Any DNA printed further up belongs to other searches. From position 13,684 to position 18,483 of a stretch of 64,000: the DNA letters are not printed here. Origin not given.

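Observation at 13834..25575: Exceptionally long tape measure gene (11.7 kb, 3913 codons)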

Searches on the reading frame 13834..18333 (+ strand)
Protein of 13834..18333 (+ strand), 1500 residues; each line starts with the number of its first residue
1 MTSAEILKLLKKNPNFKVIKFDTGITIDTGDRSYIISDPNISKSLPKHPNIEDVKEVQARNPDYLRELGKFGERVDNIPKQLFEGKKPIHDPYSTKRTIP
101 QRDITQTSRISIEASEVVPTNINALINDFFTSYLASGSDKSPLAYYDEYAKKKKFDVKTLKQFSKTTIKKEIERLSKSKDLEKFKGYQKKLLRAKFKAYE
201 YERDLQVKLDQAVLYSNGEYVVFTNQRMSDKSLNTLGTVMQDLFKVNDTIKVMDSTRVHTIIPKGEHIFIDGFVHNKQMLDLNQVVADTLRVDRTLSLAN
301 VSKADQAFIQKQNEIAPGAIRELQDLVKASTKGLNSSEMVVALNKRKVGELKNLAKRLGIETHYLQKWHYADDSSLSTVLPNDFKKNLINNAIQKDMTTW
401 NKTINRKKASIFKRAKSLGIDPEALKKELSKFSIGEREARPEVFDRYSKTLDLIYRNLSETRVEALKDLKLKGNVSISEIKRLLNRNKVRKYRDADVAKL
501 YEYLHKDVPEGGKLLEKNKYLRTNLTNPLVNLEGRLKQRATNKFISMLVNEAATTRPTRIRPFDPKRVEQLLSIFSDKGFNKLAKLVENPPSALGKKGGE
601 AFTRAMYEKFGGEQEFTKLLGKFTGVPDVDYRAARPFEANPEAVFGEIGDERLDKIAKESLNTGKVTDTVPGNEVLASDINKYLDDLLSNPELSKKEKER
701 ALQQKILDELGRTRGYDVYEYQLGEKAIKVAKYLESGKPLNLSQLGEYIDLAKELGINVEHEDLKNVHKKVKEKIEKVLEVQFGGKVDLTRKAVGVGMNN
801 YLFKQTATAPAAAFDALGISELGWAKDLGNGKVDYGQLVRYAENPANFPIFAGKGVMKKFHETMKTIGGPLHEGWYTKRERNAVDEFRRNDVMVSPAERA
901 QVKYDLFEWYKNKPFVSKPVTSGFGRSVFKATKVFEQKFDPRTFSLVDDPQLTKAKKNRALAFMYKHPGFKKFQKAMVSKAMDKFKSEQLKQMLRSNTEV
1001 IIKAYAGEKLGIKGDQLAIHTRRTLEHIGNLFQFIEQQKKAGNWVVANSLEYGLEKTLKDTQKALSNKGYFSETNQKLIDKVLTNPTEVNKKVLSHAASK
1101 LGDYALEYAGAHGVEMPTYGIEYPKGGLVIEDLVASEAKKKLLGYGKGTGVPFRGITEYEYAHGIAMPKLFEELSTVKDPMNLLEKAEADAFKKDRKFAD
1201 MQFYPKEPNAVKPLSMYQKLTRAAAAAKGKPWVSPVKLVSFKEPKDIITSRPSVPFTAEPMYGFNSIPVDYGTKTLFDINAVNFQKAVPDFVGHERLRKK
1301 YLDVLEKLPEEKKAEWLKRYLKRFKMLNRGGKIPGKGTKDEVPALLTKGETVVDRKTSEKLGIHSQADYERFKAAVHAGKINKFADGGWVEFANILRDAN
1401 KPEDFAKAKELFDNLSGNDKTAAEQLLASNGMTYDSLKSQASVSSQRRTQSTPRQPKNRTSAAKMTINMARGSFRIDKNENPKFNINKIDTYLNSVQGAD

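Call 9: search_dna_similar(query=window:13834-18333:+, collection=phages, mode=protein, max_rows=25)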
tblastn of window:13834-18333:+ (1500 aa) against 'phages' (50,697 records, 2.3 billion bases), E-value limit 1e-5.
No match.

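Call 11: find_homologous_proteins(query=window:13834-18333:+, max_evalue=0.001)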
Query window:13834-18333:+: 8000 candidates shared short words with the query, none scored E <= 0.001.

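Call 12: search_solved_structures(query=window:13834-18333:+, max_evalue=1)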
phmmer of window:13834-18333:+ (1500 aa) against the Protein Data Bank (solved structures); distinct sequences matched with E-value up to 1: 15.
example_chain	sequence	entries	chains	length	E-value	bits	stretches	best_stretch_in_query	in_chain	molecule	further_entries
2azl_A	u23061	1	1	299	0.38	11.6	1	1277-1415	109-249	octoprenyl-diphosphate synthase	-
8y74_A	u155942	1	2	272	0.45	11.4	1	1259-1325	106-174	MHC class I alpha chain 2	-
8z0h_A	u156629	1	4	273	0.45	11.4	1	1259-1325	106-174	MHC class I alpha chain 2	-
4cvx_A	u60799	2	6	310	0.56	11.1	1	1259-1325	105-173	MHC CLASS I ALPHA CHAIN 2 | MAJOR HISTOCOMPATIBILITY COMPLEX CLASS I GLYCOPROTEIN HAPLOTYPE B2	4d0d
1v4h_A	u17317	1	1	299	0.83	10.5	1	1286-1415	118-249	octoprenyl-diphosphate synthase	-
1vg2_A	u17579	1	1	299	0.85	10.5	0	1287-1415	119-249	octoprenyl-diphosphate synthase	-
1wl2_A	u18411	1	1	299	0.89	10.4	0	1287-1415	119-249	octoprenyl-diphosphate synthase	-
1wl3_A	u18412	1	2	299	0.9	10.4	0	1287-1415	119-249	octoprenyl-diphosphate synthase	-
1wl1_A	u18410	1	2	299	0.9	10.4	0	1287-1415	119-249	octoprenyl-diphosphate synthase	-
1vg3_A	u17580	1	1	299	0.91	10.4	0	1287-1415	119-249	octoprenyl-diphosphate synthase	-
1v4e_A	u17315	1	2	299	0.91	10.4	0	1287-1415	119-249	octoprenyl-diphosphate synthase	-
1v4j_A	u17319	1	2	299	0.92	10.3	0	1287-1415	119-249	octoprenyl-diphosphate synthase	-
1wl0_A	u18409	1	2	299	0.92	10.3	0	1287-1415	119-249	octoprenyl-diphosphate synthase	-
1v4k_A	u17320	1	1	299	0.93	10.3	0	1287-1415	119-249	octoprenyl-diphosphate synthase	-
1wkz_A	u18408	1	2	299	0.96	10.3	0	1287-1415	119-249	octoprenyl-diphosphate synthase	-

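Call 19: find_related_loci(query=window:13834-18333:+, collection=viral_contigs, flank=10000)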
Query window:13834-18333:+ (1500 aa) in viral_contigs; peptide patterns used: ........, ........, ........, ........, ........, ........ (x = any residue, [..] = any of these).
4 stretches matched a pattern, but none encodes a relative of the query by tblastn (E <= 1e-3).

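Call 48: search_protein_representatives(protein=window:14734-18333:+)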
Query: 1200 residues. Proteins with E-value up to 0.001 (for the whole library): 267; up to 1e-10: 29; up to 1e-30: 1. The best 150 are listed.
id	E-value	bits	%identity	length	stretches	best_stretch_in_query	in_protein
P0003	0.0e+00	2676.5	100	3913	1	1-1200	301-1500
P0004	3.7e-22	94.6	56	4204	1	1008-1117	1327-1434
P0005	2.9e-19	85.0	29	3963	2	1023-1193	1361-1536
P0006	1.8e-18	82.4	52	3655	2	1001-1108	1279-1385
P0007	3.6e-18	81.4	41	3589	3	1017-1091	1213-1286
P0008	6.8e-18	80.5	28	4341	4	625-1153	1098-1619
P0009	2.3e-16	75.4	44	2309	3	1021-1073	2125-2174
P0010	3.0e-16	75.0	43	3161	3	1027-1100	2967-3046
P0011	3.6e-14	68.1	39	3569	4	1023-1065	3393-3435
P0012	3.7e-14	68.1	41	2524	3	1026-1069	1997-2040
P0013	4.0e-14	68.0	41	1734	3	1026-1091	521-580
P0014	4.3e-13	64.6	41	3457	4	1008-1085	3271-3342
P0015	1.1e-12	63.2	36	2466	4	1008-1071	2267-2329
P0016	1.3e-12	63.0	43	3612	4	1011-1091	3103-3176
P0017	1.4e-12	62.9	35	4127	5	1028-1091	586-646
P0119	2.4e-06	42.3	40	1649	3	1025-1100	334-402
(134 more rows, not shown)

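Call 51: search_protein_families(library=pfam, proteins=[P0009, P0010, P0013, P0012], max_evalue=0.001)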
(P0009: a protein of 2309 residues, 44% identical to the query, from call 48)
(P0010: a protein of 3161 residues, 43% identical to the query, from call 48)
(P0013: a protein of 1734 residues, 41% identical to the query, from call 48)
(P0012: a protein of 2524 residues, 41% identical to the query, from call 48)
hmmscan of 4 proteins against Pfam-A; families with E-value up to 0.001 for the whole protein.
P0009 (2309 aa): 2 families
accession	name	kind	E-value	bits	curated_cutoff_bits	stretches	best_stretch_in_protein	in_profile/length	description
PF10145.14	PhageMin_Tail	-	1.4e-26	94.1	33.2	1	174-371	5-201/201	Phage-related minor tail protein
PF13441.11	Gly-zipper_YMGG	-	2.3e-05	24.4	28.9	1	994-1033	2-43/45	YMGG-like Gly-zipper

P0010 (3161 aa): 1 family
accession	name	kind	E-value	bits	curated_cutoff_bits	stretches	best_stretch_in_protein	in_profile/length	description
PF10145.14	PhageMin_Tail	-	1.1e-23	84.6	33.2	1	185-382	5-201/201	Phage-related minor tail protein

P0013 (1734 aa): 1 family
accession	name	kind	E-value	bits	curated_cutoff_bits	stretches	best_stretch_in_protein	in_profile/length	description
PF10145.14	PhageMin_Tail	-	4.8e-26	92.3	33.2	1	186-397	3-201/201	Phage-related minor tail protein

P0012 (2524 aa): 1 family
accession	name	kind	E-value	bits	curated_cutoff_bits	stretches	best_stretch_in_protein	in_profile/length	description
PF10145.14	PhageMin_Tail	-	1.9e-18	67.5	33.2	1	382-593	6-201/201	Phage-related minor tail protein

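Call 76: search_solved_structures(query=A4, max_evalue=10)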
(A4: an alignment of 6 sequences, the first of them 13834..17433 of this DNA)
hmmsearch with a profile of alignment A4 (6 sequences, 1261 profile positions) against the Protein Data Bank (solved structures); distinct sequences matched with E-value up to 10: 0.

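Call 82: predict_structure(alignment_id=A4)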
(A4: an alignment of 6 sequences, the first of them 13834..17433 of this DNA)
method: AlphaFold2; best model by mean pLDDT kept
length: 1200 residues; sequences in the alignment: 6
mean_pLDDT: 50.1   pTM: 0.28
mean pLDDT of the five models: 50.1, 48.5, 45.9, 45.4, 44.0
residues with pLDDT >= 90: 0; 70-90: 288; 50-70: 237; < 50: 675
segments of 3 or more residues with pLDDT < 50: 55-120, 156-165, 195-206, 248-255, 272-307, 418-420, 434-444, 457-541, 554-599, 601-649, 668-673, 711-747, 751-946, 948-953, 976-981, 1102-1105, 1111-1200
pLDDT, mean of each block of 10 residues (from residue 1): 77 80 76 67 79 46 31 28 25 28 28 30 73 82 82 54 51 70 75 48 44 73 68 63 52 52 63 38 25 26 38 72 83 76 84 72 75 83 83 72 67 57 63 46 52 50 37 33 31 34 40 42 36 45 53 43 36 36 41 41 44 42 34 27 36 67 62 59 80 75 69 40 40 39 44 40 32 34 34 27 32 31 31 31 31 31 30 29 34 31 33 27 30 37 44 51 56 49 64 84 73 71 81 76 67 80 65 66 73 69 50 39 27 28 30 30 29 28 36 34
secondary structure, 60 per line:
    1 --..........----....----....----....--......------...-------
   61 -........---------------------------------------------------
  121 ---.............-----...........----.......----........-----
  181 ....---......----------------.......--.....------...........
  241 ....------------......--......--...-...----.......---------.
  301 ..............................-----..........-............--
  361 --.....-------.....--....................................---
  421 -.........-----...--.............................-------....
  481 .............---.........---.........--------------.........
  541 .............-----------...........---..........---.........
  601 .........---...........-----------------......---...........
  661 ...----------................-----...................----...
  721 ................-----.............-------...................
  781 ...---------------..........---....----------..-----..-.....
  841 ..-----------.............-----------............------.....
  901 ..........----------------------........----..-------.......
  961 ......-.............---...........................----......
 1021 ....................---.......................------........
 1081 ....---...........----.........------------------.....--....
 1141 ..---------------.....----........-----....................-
elements in order (helices of 4 or more, strands of 3 or more residues): H3-12 E17-20 E25-28 E33-36 H39-44 E51-53 H62-69 H124-136 H142-152 H157-163 H168-175 H181-184 E188-193 E210-216 E219-223 H230-244 E257-262 E265-270 E273-275 H284-290 H300-330 H336-345 H348-358 H363-367 H376-379 H382-417 H422-430 H441-469 H477-493 H497-505 H509-517 H532-553 H565-575 H579-588 H592-609 H613-623 H641-646 H650-663 H674-689 H695-713 H718-736 H742-754 H762-783 H799-808 H812-815 H836-842 H854-866 H878-889 H896-910 H933-938 H954-966 H968-980 H984-1010 H1015-1040 H1044-1066 H1073-1084 H1088-1098 H1103-1111 H1130-1134 H1137-1142 H1158-1162 H1167-1174 H1180-1199
